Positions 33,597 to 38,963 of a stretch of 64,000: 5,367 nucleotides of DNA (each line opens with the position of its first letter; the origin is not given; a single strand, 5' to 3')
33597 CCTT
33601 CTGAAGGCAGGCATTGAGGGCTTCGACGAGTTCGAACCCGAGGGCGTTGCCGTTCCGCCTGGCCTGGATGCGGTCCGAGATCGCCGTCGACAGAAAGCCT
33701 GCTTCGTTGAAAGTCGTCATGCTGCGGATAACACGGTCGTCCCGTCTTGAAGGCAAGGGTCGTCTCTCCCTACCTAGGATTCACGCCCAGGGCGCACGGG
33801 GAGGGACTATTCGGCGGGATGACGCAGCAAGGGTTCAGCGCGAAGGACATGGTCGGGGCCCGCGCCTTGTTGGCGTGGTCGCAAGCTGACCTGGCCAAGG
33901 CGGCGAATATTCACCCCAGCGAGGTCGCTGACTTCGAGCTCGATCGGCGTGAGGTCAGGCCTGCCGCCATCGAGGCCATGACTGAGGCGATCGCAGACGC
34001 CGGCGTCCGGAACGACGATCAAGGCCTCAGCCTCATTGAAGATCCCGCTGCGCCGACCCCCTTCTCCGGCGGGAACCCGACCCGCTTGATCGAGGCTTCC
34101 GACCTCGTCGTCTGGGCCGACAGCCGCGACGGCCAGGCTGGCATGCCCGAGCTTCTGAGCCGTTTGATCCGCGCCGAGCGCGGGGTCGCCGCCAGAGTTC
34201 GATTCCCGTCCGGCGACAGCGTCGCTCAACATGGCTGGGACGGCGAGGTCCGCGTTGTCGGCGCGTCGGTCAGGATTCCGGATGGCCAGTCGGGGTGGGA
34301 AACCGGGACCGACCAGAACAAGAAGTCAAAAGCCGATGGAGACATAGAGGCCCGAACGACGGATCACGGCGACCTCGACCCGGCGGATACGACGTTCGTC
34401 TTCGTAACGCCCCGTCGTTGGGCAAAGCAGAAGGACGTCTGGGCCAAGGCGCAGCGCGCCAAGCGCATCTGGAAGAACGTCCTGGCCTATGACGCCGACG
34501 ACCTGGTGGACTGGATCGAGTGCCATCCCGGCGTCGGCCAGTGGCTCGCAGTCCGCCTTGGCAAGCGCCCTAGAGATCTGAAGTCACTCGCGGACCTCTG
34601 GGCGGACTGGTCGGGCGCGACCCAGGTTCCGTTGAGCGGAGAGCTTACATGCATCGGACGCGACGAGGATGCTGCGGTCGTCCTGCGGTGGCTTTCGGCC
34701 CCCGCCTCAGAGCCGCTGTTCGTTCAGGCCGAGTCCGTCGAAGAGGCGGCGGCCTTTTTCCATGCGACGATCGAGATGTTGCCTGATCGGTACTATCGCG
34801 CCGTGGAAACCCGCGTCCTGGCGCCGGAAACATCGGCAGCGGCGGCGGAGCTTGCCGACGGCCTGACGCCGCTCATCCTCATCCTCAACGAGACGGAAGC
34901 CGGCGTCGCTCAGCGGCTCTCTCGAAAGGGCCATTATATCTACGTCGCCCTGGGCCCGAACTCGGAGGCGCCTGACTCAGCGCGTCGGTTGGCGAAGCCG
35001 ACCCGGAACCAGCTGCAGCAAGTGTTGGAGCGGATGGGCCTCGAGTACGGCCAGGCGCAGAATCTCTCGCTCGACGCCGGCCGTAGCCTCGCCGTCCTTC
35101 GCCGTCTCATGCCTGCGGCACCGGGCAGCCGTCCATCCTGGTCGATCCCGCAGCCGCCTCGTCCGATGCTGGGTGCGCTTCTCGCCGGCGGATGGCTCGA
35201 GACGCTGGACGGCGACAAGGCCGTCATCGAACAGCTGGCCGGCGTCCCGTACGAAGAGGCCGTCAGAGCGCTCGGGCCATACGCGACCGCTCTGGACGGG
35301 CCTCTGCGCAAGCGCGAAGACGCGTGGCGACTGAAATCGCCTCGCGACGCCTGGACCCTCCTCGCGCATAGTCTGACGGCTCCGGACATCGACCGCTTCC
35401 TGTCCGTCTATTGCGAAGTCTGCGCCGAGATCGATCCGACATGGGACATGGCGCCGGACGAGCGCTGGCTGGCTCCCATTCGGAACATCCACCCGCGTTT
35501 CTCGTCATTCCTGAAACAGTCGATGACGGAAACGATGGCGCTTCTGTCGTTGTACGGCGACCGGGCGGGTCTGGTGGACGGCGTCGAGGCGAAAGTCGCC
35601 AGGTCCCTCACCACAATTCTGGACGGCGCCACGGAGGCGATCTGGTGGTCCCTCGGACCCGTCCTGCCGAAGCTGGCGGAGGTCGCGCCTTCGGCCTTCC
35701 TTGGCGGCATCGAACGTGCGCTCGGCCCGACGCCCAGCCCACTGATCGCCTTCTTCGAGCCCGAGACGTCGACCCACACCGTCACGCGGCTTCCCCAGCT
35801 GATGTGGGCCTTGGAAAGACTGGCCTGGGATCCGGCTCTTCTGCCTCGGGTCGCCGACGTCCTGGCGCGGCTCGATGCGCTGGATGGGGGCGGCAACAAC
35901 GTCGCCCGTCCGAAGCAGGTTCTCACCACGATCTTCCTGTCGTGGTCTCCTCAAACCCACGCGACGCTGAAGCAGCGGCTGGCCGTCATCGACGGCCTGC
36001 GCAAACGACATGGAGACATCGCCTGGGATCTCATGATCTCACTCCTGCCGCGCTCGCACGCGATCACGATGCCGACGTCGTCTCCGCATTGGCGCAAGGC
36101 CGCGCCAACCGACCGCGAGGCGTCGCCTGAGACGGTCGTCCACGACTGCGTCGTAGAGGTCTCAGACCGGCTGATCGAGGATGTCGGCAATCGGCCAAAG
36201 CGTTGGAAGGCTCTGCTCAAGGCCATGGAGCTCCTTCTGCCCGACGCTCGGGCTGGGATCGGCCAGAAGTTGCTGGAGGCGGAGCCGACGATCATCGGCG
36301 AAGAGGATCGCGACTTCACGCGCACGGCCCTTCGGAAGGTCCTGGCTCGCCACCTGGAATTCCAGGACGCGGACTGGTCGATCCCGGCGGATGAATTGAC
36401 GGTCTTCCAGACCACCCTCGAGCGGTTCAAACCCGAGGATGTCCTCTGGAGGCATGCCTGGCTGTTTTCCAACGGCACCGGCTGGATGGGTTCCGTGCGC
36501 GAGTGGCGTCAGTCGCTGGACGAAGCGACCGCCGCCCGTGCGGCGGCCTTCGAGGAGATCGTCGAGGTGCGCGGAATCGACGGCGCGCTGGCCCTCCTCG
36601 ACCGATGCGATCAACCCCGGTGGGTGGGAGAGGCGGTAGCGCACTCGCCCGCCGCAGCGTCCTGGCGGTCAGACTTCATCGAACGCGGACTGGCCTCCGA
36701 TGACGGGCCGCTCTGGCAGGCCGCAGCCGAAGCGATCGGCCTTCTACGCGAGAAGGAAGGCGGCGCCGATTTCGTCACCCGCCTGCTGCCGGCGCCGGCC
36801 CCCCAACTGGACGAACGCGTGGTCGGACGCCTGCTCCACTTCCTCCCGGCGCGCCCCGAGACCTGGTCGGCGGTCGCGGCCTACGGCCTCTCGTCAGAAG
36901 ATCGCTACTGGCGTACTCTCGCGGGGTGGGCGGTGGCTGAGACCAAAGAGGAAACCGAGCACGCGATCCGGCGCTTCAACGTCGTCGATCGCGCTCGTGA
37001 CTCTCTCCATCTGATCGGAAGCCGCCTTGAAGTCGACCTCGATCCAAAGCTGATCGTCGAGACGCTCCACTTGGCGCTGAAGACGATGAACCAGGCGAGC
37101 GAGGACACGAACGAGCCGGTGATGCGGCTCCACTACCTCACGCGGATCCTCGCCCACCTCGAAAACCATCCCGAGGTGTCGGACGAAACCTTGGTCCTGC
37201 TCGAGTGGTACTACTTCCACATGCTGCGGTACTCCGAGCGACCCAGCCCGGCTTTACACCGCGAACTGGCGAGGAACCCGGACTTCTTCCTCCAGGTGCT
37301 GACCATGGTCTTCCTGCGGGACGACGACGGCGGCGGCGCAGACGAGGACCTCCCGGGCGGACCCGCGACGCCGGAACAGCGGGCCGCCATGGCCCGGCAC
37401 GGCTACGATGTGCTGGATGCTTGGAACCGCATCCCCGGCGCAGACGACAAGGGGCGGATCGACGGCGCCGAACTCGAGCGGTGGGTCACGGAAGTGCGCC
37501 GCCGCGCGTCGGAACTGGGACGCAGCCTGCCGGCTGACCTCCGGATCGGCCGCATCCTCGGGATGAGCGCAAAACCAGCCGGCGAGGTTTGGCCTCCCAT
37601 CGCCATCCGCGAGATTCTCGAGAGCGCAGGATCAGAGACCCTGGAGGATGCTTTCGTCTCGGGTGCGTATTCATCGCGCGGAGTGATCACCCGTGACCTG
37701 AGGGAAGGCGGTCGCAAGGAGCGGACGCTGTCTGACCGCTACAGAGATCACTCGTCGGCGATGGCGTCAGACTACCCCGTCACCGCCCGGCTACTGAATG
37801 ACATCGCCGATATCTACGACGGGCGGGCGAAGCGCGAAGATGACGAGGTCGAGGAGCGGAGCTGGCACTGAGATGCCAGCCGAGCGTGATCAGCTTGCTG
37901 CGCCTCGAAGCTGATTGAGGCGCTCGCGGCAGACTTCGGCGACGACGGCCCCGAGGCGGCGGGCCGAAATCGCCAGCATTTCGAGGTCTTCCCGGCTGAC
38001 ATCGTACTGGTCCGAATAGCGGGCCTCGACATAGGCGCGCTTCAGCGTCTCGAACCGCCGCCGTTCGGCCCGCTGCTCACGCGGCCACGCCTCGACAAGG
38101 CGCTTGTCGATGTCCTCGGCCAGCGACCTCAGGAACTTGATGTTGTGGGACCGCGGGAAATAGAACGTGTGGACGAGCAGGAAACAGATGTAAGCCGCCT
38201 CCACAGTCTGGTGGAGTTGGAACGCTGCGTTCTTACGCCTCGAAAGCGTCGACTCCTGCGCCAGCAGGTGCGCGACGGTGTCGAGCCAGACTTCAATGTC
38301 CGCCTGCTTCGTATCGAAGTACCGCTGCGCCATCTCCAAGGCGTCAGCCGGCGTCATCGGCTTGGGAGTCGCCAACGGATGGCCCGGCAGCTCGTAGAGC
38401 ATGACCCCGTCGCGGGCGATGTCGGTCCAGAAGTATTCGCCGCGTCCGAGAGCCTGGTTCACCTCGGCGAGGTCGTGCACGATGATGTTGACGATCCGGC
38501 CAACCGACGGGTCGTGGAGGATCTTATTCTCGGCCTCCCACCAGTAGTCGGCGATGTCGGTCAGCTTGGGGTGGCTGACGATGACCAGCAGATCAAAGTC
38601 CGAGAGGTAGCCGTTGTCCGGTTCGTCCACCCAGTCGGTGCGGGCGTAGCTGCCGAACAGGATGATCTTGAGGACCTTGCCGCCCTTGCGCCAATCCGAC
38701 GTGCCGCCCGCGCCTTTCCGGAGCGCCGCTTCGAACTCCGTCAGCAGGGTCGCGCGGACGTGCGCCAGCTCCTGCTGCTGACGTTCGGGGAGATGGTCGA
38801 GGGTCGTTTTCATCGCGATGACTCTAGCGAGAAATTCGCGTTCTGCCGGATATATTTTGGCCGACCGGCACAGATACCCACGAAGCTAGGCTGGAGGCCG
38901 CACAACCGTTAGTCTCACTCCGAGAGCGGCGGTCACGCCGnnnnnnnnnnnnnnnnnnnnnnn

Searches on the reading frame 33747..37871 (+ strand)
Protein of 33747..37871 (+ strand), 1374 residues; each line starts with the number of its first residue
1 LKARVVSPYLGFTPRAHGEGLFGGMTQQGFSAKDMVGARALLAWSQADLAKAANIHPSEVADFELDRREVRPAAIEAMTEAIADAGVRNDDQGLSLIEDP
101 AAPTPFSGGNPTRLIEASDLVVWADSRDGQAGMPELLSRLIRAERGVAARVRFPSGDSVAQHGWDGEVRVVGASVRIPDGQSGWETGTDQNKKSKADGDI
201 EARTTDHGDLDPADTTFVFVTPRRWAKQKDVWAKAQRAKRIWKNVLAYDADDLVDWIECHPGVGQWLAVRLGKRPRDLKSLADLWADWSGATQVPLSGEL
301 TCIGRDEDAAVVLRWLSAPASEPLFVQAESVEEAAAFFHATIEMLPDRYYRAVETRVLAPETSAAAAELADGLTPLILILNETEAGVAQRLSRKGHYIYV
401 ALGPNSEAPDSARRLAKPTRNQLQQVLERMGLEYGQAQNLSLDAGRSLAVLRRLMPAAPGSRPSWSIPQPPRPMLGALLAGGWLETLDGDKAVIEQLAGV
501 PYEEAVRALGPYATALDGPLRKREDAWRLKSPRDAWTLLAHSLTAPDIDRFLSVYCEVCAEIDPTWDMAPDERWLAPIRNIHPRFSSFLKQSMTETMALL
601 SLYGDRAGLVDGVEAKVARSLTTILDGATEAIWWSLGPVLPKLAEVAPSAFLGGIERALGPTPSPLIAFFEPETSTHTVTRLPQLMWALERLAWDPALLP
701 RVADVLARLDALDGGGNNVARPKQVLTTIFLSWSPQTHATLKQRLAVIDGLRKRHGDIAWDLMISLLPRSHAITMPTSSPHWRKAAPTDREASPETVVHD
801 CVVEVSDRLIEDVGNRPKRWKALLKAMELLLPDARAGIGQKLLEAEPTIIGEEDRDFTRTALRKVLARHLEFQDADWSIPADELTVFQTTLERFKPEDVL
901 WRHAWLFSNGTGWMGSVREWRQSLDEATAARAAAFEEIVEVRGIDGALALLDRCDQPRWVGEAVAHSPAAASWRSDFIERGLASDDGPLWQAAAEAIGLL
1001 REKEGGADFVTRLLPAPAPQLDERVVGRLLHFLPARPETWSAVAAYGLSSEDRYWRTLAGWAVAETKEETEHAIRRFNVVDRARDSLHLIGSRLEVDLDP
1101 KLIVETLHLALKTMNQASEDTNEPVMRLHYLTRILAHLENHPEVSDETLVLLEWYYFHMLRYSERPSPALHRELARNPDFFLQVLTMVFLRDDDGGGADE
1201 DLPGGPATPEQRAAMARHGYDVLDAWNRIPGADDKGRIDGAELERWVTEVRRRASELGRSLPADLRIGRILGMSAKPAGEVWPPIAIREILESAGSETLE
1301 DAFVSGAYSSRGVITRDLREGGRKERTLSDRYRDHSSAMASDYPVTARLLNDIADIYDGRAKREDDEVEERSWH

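Call 70: search_protein_families(library=pfam, proteins=[window:33747-37871:+], max_evalue=0.001)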
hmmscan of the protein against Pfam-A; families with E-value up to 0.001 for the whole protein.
window:33747-37871:+ (1374 aa): 2 families
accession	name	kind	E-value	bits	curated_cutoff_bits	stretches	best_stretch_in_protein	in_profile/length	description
PF13560.12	HTH_31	-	0.00045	20.9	27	0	43-81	14-53/64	Helix-turn-helix domain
PF01381.28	HTH_3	-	0.0005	20.5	23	0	39-81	5-47/55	Helix-turn-helix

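Call 102: search_protein_families(library=padloc, proteins=[window:33747-37871:+], max_evalue=0.00001)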
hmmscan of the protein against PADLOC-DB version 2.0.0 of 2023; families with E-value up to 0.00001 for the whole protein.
window:33747-37871:+ (1374 aa): 1 family
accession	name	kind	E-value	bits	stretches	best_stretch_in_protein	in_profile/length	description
PDLC03991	PD-Lambda-4_A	-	2.4e-07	26.8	0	640-749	558-660/1283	-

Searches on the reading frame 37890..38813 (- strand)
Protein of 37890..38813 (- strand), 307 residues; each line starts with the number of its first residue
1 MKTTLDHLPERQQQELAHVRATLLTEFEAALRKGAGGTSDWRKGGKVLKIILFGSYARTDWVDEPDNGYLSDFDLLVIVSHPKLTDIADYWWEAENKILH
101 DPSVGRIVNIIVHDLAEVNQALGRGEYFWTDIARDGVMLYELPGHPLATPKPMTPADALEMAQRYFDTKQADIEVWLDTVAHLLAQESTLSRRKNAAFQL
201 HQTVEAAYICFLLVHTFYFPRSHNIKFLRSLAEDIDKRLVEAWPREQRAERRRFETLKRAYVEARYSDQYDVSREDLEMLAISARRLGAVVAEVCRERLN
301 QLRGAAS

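Call 70: search_protein_families(library=pfam, proteins=[window:37890-38813:-], max_evalue=0.001)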
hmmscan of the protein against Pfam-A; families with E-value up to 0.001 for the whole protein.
window:37890-38813:- (307 aa): 2 families
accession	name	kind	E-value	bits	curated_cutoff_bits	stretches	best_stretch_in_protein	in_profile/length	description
PF05168.19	HEPN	-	2.2e-06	28.3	22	1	195-287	26-110/117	HEPN domain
PF01909.29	NTP_transf_2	-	0.0009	20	21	0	45-90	13-53/93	Nucleotidyltransferase domain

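Call 102: search_protein_families(library=padloc, proteins=[window:37890-38813:-], max_evalue=0.00001)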
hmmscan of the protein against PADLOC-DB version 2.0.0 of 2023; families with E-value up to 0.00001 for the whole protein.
window:37890-38813:- (307 aa): 0 families
